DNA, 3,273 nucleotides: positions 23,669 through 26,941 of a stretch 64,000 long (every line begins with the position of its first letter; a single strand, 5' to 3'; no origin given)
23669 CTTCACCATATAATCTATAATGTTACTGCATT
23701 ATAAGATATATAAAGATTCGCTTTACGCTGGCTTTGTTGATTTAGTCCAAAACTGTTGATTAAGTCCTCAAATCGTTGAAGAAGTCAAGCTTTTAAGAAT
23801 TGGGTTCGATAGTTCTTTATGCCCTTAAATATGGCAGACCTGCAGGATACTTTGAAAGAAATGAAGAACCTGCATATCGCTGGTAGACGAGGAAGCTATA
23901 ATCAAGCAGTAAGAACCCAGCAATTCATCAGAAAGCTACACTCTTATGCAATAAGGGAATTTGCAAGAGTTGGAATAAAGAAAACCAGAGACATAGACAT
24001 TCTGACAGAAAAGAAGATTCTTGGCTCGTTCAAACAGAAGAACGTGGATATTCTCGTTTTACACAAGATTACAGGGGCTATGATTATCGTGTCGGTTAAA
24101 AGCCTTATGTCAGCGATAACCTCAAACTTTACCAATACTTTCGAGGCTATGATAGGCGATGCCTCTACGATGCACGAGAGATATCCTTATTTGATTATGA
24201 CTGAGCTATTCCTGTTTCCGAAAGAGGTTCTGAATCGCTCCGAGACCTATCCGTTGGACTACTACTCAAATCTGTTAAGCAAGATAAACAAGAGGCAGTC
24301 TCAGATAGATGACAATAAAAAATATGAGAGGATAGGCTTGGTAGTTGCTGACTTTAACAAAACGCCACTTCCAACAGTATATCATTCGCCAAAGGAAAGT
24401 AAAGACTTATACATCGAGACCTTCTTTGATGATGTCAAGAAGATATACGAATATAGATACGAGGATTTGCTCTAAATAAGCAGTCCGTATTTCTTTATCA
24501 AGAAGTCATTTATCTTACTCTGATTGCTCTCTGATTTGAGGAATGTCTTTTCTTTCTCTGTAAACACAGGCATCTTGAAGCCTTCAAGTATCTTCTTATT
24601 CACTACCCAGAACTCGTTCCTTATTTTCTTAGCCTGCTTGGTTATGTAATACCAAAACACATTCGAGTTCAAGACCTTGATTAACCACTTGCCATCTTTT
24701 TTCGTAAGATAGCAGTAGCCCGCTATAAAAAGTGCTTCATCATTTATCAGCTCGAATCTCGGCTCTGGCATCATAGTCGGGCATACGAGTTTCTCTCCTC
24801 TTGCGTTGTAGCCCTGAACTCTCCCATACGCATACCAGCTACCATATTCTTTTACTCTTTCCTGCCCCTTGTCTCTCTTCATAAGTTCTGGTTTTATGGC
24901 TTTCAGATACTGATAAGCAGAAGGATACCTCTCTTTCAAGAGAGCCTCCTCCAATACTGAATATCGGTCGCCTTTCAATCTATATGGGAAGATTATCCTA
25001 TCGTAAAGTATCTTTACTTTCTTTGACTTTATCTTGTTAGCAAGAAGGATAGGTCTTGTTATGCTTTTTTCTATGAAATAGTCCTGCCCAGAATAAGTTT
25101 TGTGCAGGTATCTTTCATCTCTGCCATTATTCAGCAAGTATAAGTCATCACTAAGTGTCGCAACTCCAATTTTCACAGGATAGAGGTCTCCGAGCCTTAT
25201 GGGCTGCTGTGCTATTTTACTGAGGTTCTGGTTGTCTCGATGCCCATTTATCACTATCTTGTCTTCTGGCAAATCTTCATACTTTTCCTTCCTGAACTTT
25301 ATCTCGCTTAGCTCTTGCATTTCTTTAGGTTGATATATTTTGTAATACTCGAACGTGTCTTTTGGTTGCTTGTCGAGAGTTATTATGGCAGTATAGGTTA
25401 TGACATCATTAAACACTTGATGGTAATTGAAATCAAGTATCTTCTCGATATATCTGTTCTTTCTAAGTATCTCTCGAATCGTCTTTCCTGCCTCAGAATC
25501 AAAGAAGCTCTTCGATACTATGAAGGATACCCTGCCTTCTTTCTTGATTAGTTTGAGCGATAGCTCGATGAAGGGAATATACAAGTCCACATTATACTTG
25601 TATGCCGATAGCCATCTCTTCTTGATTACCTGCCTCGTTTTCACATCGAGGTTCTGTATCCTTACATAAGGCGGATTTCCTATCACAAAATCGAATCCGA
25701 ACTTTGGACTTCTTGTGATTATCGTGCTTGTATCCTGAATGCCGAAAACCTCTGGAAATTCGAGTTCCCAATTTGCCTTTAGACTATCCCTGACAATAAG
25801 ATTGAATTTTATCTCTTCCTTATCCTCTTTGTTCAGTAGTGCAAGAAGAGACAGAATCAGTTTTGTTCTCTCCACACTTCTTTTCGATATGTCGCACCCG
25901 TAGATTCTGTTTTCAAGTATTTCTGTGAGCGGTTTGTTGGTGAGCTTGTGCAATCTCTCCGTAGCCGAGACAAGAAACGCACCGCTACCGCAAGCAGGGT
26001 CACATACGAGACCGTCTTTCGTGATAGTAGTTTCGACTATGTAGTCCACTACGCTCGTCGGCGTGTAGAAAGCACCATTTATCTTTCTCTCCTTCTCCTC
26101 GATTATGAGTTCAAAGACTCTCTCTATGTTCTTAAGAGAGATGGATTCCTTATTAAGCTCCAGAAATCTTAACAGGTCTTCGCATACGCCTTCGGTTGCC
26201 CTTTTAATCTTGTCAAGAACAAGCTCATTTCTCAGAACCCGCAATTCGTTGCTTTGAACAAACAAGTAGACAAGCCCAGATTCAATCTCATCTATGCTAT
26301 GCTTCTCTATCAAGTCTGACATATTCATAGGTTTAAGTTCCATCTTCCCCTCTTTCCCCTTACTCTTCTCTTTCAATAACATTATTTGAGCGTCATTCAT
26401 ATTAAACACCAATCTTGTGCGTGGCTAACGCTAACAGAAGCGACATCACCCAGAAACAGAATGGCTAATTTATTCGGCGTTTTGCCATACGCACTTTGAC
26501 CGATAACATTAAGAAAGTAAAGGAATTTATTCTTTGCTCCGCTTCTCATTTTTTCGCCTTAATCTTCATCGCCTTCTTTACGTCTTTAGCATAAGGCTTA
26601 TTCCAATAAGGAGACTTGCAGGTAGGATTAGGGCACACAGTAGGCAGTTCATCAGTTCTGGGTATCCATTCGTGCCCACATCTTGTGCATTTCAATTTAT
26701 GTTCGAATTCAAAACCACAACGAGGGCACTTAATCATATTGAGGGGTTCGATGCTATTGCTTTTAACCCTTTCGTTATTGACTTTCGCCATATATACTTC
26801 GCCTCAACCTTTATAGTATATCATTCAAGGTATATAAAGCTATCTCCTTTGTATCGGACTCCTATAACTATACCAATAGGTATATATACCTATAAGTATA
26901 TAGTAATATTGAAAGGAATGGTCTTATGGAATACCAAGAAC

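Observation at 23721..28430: Cargo transposon carrying a complete type II restriction-modification system (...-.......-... read directly from the sequence)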

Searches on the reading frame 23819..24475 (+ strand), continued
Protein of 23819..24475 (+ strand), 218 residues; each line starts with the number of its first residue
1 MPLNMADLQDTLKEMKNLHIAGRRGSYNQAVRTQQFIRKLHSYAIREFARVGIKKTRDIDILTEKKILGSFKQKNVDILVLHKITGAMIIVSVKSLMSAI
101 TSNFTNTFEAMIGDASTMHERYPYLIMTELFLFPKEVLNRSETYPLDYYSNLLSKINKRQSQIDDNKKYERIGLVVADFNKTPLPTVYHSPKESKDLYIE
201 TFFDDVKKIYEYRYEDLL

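Call 103: search_protein_families(library=padloc, proteins=[window:23819-24475:+], max_evalue=0.01)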
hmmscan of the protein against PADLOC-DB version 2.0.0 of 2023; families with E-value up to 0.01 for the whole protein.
window:23819-24475:+ (218 aa): 1 family
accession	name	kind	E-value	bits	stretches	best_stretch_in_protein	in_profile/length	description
PDLC03558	REase_II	-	4.9e-14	50.4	1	88-196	133-253/293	Type II restriction enzyme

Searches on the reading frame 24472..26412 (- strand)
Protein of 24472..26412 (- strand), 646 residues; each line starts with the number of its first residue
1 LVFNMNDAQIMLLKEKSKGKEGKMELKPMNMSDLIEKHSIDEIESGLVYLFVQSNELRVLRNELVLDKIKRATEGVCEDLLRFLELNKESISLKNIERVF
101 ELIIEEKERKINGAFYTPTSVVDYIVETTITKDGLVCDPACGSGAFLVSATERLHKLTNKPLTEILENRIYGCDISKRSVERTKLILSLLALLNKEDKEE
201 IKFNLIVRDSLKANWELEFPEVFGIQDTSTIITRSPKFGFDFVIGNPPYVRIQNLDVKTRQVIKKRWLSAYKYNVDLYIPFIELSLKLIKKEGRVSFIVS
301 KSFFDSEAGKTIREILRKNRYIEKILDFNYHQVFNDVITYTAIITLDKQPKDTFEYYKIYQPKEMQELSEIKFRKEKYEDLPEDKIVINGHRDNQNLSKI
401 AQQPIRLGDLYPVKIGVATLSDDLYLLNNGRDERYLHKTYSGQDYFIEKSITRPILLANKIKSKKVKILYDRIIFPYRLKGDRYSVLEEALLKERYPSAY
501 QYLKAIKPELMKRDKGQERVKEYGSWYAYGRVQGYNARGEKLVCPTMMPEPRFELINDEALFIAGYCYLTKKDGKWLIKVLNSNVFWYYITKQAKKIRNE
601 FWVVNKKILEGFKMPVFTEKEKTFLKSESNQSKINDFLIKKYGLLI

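Call 4: search_protein_families(library=pfam, proteins=[window:24472-26412:-], max_evalue=0.01)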
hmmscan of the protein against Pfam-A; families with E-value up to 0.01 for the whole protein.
window:24472-26412:- (646 aa): 3 families
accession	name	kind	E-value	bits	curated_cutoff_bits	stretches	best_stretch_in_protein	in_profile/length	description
PF07669.17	Eco57I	-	8.1e-36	124.1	25.3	1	168-334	1-171/171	Eco57I restriction-modification methylase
PF02384.22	N6_Mtase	-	2e-23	83.6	20.4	1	99-359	9-244/311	N-6 DNA Methylase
PF20473.4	MmeI_Mtase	-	3e-08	33.6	27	1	136-312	23-211/259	MmeI, DNA-methyltransferase domain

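Call 9: search_protein_families(library=ncbifam, proteins=[window:24472-26412:-], max_evalue=0.01)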
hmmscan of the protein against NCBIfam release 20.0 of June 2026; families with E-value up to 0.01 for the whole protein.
window:24472-26412:- (646 aa): 7 families
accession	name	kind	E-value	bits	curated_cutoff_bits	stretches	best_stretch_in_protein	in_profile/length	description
NF033452.1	BREX_1_MTaseX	exception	4.6e-18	64.5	500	2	240-405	508-671/1210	BREX-1 system adenine-specific DNA-methyltransferase PglX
TIGR02987.1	met_A_Alw26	exception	8.1e-18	64.4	353.5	2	111-255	2-128/523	Alw26I/Eco31I/Esp3I family type II restriction adenine-specific DNA-methyltransferase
NF033455.1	BREX_6_MTaseX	exception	2.3e-11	42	900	2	240-370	555-683/1319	BREX-6 system adenine-specific DNA-methyltransferase PglX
NF033454.1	BREX_5_MTaseX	exception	4e-11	41.3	900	2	240-405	503-664/1404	BREX-5 system adenine-specific DNA-methyltransferase PglX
NF033451.1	BREX_2_MTaseX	equivalog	1.7e-10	39.3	400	1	107-327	190-449/1185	BREX-2 system adenine-specific DNA-methyltransferase PglX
NF047738.1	antiphage_MADS2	equivalog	3.3e-08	32.3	720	1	85-299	285-515/654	methylation-associated defense system DNA methyltransferase MAD2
TIGR03534.1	RF_mod_PrmC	equivalog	0.00015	21.3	199.1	1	121-297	76-217/253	peptide chain release factor N(5)-glutamine methyltransferase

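Call 103: search_protein_families(library=padloc, proteins=[window:24472-26412:-], max_evalue=0.01)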
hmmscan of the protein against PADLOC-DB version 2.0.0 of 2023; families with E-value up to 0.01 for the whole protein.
window:24472-26412:- (646 aa): 75 families (the best 25 are shown)
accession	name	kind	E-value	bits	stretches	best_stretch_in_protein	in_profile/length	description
PDLC03335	MTase_II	-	4.2e-122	406.8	1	31-644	14-600/607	Type II methyltransferase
PDLC03604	REase_MTase_IIG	-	4.7e-59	198.3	2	154-622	435-943/1011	Type IIG restriction enzyme-methyltransferase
PDLC03629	REase_MTase_IIG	-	6.8e-34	114.9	1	157-616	479-967/1182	Type IIG restriction enzyme-methyltransferase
PDLC03612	REase_MTase_IIG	-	6.2e-33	112.1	1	213-623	788-1194/1247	Type IIG restriction enzyme-methyltransferase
PDLC03226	MTase_II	-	2.2e-28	97.2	2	108-373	12-265/579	Type II methyltransferase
PDLC03313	MTase_II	-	3.2e-28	96.6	1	96-616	6-517/563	Type II methyltransferase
PDLC04134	mad2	-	2e-25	87.6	1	82-352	240-449/492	mads_2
PDLC03245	MTase_II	-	6.7e-25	85.6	2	236-361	155-279/577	Type II methyltransferase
PDLC03338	MTase_II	-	1.2e-24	85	1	95-416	112-420/604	Type II methyltransferase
PDLC03267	MTase_II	-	1.6e-24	84.8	1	102-435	3-312/539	Type II methyltransferase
PDLC03609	REase_MTase_IIG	-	1.5e-23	80.6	1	136-625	439-939/1066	Type IIG restriction enzyme-methyltransferase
PDLC03248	MTase_II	-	1.8e-23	81.1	2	230-359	76-209/521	Type II methyltransferase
PDLC03235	MTase_II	-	3.5e-22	77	1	95-347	85-354/648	Type II methyltransferase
PDLC03315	MTase_II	-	8.4e-21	72.3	1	135-370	45-263/502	Type II methyltransferase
PDLC02643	DrmMI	-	2.5e-20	70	2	214-620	854-1213/1347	DrmMI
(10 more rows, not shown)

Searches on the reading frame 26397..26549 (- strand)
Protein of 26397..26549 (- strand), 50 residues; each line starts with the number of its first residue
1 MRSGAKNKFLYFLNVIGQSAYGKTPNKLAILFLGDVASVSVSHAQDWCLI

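Call 103: search_protein_families(library=padloc, proteins=[window:26397-26549:-], max_evalue=0.01)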
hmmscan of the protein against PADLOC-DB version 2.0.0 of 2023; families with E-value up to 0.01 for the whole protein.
window:26397-26549:- (50 aa): 0 families

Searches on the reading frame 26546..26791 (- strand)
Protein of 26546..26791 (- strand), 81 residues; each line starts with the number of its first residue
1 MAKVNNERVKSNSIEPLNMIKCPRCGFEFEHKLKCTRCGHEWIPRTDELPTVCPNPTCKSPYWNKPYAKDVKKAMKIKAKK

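Call 4: search_protein_families(library=pfam, proteins=[window:26546-26791:-], max_evalue=0.01)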
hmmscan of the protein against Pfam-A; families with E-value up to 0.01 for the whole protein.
window:26546-26791:- (81 aa): 1 family
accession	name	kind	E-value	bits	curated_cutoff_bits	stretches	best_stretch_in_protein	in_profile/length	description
PF10571.15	UPF0547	-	0.00023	21.7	29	0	16-30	11-25/26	Uncharacterised protein family UPF0547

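Call 9: search_protein_families(library=ncbifam, proteins=[window:26546-26791:-], max_evalue=0.01)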
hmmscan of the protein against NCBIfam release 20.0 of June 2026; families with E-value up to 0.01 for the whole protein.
window:26546-26791:- (81 aa): 1 family
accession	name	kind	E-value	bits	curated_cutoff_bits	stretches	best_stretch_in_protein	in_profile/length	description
NF001669.0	PRK00432.1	equivalog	0.0031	17.4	54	1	9-41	17-53/58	30S ribosomal protein S27ae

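Call 97: find_homologous_proteins(query=window:26546-26791:-, max_evalue=0.001)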
Query window:26546-26791:- (81 aa): 5 proteins with E <= 0.001 among 5 candidates.
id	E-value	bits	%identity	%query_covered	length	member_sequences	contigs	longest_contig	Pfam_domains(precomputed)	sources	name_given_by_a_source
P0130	1.4e-50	186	100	100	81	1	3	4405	-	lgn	-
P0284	2.5e-42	160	83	100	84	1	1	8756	PF10571.16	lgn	-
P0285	3.8e-37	143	81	96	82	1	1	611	-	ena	-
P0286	4.1e-20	89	63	77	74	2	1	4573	-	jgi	-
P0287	2.2e-10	58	55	54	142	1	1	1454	-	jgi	jgi:hypothetical protein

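Call 98: find_encoding_contigs(protein=P0284, flank=6000, max_places=2)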
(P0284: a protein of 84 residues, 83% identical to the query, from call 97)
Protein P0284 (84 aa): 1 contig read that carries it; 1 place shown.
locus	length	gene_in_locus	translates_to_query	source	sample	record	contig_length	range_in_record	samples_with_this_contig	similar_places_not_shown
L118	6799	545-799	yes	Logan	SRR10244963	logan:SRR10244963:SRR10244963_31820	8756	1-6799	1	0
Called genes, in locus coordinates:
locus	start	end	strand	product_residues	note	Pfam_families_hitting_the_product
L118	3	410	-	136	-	?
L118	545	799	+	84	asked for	PF10571:UPF0547 (faint)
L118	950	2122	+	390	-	PF02086:MethyltransfD12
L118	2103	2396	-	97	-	-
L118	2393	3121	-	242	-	PF01844:HNH (weak)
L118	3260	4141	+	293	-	-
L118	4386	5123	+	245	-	PF06790:UPF0259, PF10110:GPDPase_memb (weak)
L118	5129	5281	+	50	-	PF03911:Sec61_beta (faint)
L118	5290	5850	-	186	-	PF01966:HD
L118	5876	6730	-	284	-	-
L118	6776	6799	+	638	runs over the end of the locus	PF03485:Arg_tRNA_synt_N, PF00750:tRNA-synt_1d, PF05746:DALR_1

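Call 99: find_encoding_contigs(protein=P0286, flank=6000, max_places=2)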
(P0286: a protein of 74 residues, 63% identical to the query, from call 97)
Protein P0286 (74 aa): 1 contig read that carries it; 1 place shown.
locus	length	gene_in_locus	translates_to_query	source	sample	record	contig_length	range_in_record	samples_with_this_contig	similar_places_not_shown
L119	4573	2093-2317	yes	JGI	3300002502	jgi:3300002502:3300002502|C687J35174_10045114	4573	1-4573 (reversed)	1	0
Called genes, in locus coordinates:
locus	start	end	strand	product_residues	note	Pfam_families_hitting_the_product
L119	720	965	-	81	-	-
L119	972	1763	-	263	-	PF01609:DDE_Tnp_1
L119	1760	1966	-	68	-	-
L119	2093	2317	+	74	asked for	-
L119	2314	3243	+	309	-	PF01555:N6_N4_Mtase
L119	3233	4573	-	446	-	?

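Call 103: search_protein_families(library=padloc, proteins=[window:26546-26791:-], max_evalue=0.01)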
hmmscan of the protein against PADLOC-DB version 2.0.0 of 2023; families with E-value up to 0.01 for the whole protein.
window:26546-26791:- (81 aa): 1 family
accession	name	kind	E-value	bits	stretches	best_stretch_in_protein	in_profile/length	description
PDLC02578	DrmB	-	0.0071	13.8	1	4-44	55-98/460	DrmB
